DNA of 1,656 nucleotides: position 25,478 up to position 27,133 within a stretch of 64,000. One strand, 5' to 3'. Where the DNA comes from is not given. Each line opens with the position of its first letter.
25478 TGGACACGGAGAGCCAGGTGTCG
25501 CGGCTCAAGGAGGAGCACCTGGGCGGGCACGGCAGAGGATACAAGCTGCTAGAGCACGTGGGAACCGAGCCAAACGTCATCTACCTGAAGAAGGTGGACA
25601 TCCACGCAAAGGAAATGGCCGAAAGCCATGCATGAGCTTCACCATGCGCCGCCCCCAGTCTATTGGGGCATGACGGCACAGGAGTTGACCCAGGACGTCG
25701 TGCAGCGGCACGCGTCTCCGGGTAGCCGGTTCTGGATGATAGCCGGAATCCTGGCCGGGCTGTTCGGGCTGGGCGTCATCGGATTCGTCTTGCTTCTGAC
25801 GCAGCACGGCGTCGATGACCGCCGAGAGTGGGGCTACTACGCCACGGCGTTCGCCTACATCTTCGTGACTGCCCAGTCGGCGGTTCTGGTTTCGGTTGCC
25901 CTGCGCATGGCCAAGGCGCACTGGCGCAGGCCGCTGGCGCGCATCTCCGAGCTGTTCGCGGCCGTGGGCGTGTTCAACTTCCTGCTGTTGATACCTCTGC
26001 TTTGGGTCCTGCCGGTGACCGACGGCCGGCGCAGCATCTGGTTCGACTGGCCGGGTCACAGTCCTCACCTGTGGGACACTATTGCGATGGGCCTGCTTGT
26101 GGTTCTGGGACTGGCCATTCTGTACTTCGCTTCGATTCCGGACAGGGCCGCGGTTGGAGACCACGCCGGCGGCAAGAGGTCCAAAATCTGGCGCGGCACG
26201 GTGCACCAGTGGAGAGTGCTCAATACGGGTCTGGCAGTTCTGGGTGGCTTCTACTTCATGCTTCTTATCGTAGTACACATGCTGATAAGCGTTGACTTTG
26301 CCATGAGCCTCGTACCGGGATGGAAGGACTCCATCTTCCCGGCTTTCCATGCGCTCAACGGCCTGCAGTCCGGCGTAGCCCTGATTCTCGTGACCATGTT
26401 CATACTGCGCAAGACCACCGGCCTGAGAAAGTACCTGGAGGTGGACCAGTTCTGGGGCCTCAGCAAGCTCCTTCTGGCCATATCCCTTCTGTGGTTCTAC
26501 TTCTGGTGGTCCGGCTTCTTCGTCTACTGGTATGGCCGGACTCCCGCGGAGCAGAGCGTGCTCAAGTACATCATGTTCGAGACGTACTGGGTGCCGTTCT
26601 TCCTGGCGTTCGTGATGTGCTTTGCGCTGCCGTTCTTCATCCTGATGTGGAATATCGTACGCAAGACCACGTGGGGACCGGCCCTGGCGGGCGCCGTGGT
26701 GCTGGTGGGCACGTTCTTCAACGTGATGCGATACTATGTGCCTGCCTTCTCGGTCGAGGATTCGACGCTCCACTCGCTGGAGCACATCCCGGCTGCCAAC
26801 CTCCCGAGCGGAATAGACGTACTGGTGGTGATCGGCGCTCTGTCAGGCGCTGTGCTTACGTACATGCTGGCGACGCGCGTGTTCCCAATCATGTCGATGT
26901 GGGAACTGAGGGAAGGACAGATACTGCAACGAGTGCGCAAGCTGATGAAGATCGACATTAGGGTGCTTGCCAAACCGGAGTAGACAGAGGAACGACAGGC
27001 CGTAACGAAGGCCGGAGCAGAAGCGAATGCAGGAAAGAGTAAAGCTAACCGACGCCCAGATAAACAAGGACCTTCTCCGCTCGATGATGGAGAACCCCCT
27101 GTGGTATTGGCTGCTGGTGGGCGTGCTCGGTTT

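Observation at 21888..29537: Hybrid ACIII/Qrc respiratory complex with atypical order and no linked oxidase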

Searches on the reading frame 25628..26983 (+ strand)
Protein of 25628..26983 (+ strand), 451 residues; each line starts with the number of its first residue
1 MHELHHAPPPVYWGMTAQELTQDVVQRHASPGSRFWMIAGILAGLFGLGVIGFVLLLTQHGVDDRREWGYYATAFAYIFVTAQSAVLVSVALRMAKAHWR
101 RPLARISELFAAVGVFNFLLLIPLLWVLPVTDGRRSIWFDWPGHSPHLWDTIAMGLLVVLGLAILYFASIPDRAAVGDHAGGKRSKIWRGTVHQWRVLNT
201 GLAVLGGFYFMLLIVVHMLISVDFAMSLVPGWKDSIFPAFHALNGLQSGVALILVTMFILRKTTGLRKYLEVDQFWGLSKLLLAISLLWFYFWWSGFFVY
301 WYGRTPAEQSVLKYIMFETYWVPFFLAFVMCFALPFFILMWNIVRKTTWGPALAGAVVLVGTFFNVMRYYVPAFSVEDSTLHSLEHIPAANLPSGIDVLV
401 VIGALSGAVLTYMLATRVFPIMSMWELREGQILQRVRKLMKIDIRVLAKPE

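Call 3: search_protein_families(library=pfam, proteins=[window:25628-26983:+], max_evalue=0.01)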
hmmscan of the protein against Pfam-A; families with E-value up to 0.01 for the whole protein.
window:25628-26983:+ (451 aa): 0 families

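Call 4: search_protein_families(library=ncbifam, proteins=[window:25628-26983:+], max_evalue=0.01)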
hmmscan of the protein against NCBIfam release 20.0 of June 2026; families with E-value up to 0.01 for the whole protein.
window:25628-26983:+ (451 aa): 1 family
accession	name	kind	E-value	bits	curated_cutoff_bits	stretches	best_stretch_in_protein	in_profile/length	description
NF008133.1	PRK10881.1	equivalog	8e-06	25.6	450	1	225-423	195-375/377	Ni/Fe-hydrogenase cytochrome b subunit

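Call 11: find_homologous_proteins(query=window:25628-26983:+)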
Query window:25628-26983:+ (451 aa): 283 proteins with E <= 0.001 among 8000 candidates; the best 120 are listed.
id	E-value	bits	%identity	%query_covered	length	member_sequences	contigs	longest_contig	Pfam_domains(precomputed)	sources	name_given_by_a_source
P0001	0.0e+0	1017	100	100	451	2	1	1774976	-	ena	-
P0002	0.0e+0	1016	100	100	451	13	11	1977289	-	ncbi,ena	-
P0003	3.1e-297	1004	98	100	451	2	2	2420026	-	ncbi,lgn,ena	-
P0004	6.7e-274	927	90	100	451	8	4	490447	-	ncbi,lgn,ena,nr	ncbi:MAG: hypothetical protein OYI31_07910 [Chloroflexota bacterium]|nr:hypothetical protein [Chloro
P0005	9.3e-271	917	88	100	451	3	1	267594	-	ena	-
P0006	1.9e-254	863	84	100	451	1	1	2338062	-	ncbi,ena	-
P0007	1.1e-246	837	80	100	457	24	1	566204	-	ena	-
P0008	3.2e-229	780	73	100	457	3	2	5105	-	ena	-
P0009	8.5e-229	778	74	100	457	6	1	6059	-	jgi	-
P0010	1.2e-225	768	73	100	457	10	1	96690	-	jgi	-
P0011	1.1e-223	761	72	100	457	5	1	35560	-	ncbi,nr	ncbi:MAG: hypothetical protein O2783_04445 [Chloroflexi bacterium]|nr:hypothetical protein [Chlorofl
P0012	6.5e-221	752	72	100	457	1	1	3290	-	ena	-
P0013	7.2e-218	742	71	100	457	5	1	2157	-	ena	-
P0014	8.6e-217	739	70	100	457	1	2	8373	-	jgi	jgi:Ni/Fe-hydrogenase subunit HybB-like protein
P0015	2.4e-213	727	69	100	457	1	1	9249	-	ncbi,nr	ncbi:MAG: hypothetical protein HYX93_04665 [Chloroflexi bacterium]|nr:hypothetical protein [Chlorofl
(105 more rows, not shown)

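Call 13: find_related_loci(query=A1, collection=genome_contigs, flank=10000)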
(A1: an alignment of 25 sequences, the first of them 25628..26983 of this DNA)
Query A1 (451 aa) in genome_contigs; peptide patterns used: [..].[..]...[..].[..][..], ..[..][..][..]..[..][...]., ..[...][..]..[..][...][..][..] (x = any residue, [..] = any of these).
599 stretches matched a pattern (row limit reached: there are more); 430 encode a relative of the query (tblastn E <= 1e-3); the best 80 are kept; 80 distinct loci.
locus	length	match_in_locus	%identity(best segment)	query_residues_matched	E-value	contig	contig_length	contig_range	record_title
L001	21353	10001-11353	100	1-451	0e+0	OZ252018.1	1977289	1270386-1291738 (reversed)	MAG: Dehalococcoidia bacterium isolate 499dd542-333f-422b-be0b-536fd8ac2dbc genome assembly, chromosome: 1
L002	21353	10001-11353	93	1-451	0e+0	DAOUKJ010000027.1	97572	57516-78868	MAG TPA_asm: Dehalococcoidia bacterium isolate S5_322 k113_60335, whole genome shotgun sequence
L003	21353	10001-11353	84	1-451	0e+0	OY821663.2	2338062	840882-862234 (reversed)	MAG: Dehalococcoidia bacterium isolate 04ec0ed8-798b-4585-a8de-e3c995a4e665 genome assembly, chromosome: 1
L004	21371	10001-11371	79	1-451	0e+0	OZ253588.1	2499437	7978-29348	MAG: Dehalococcoidia bacterium isolate 31fdc4cb-e045-4297-a560-ce773dd45a62 genome assembly, chromosome: 1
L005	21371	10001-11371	80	1-451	0e+0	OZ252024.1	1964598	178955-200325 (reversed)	MAG: Dehalococcoidia bacterium isolate f4139050-05f1-4a12-a253-3081a27a263f genome assembly, chromosome: 1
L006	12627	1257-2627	74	1-451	0e+0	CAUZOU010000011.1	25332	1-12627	MAG: Dehalococcoidia bacterium isolate CB9_331.98 genome assembly, contig: Ga0302133_10000477, whole genome shotgun sequ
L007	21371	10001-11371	73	1-451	0e+0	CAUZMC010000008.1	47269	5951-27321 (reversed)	MAG: Dehalococcoidia bacterium isolate CB9_323.13 genome assembly, contig: Ga0302132_10000068, whole genome shotgun sequ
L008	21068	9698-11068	72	1-451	0e+0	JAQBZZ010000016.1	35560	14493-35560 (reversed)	MAG: Chloroflexota bacterium isolate casp150-mb.79 NODE_3129_length_35560_cov_0.091622, whole genome shotgun sequence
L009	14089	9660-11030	65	1-451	0e+0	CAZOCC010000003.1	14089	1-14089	MAG TPA_asm: uncultured Dehalococcoidia bacterium isolate SRP092796_co4_645 genome assembly, contig: k141_1054968, whole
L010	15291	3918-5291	63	1-451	0e+0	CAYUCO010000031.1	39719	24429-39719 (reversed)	MAG TPA_asm: uncultured Dehalococcoidia bacterium isolate SRP092796_co2_405 genome assembly, contig: k141_5893873, whole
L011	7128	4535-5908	63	1-451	0e+0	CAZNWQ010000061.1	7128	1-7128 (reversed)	MAG TPA_asm: uncultured Dehalococcoidia bacterium isolate binchicken_co46_68 genome assembly, contig: NODE_21264_length_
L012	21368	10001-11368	65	1-451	0e+0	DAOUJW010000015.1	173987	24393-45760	MAG TPA_asm: Dehalococcoidia bacterium isolate S34_281 k113_77739, whole genome shotgun sequence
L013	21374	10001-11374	63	1-451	0e+0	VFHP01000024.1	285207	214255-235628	MAG: SAR202 cluster bacterium isolate OSU_TB57 TB57_024, whole genome shotgun sequence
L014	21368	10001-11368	68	1-451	0e+0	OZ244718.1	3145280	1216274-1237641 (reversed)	MAG: Dehalococcoidia bacterium isolate 64a180b2-7017-4824-b5be-e5f766f304e8 genome assembly, chromosome: 1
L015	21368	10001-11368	68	1-451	0e+0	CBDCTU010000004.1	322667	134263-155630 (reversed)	MAG: Dehalococcoidia bacterium isolate 3d670e24-0b6f-4f35-9e2a-ae370501de79 genome assembly, contig: contig_4, whole gen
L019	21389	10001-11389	50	2-451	3e-146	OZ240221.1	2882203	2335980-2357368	MAG: Dehalococcoidia bacterium isolate 7567415b-4a3e-4746-a007-9ac3d6e47015 genome assembly, chromosome: 1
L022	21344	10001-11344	51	16-451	3e-142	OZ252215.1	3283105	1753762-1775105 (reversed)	MAG: Dehalococcoidia bacterium isolate f790cd15-5f21-4149-8e86-57a76e5ce5f8 genome assembly, chromosome: 1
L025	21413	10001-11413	44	1-451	9e-132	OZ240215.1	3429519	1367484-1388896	MAG: Dehalococcoidia bacterium isolate 191162a9-6f6c-41d9-b6bf-8976c5f9f408 genome assembly, chromosome: 1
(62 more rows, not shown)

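Call 15: search_solved_structures(query=window:25628-26983:+, max_evalue=1, show_alignments=0)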
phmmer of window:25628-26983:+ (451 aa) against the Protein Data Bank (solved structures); distinct sequences matched with E-value up to 1: 7.
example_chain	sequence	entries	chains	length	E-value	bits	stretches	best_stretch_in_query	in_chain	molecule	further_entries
6btm_C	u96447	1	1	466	1e-22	83.7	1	11-428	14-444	Alternative Complex III subunit C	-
6f0k_C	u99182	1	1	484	2.7e-22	82.4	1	11-428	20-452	Polysulphide reductase NrfD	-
6btm_F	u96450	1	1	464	6.2e-15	58.1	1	206-408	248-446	Alternative Complex III subunit F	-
8k9e_C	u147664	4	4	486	2.7e-14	56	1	61-428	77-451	Polysulphide reductase NrfD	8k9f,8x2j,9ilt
6lod_C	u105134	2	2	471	7.1e-13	51.3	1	39-429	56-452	Polysulphide reductase NrfD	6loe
8k9e_F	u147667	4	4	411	1.1e-09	40.7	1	198-374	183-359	Quinol:cytochrome c oxidoreductase quinone-binding subunit 2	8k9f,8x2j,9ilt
6f0k_F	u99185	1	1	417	0.00018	23.6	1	218-387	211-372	ActF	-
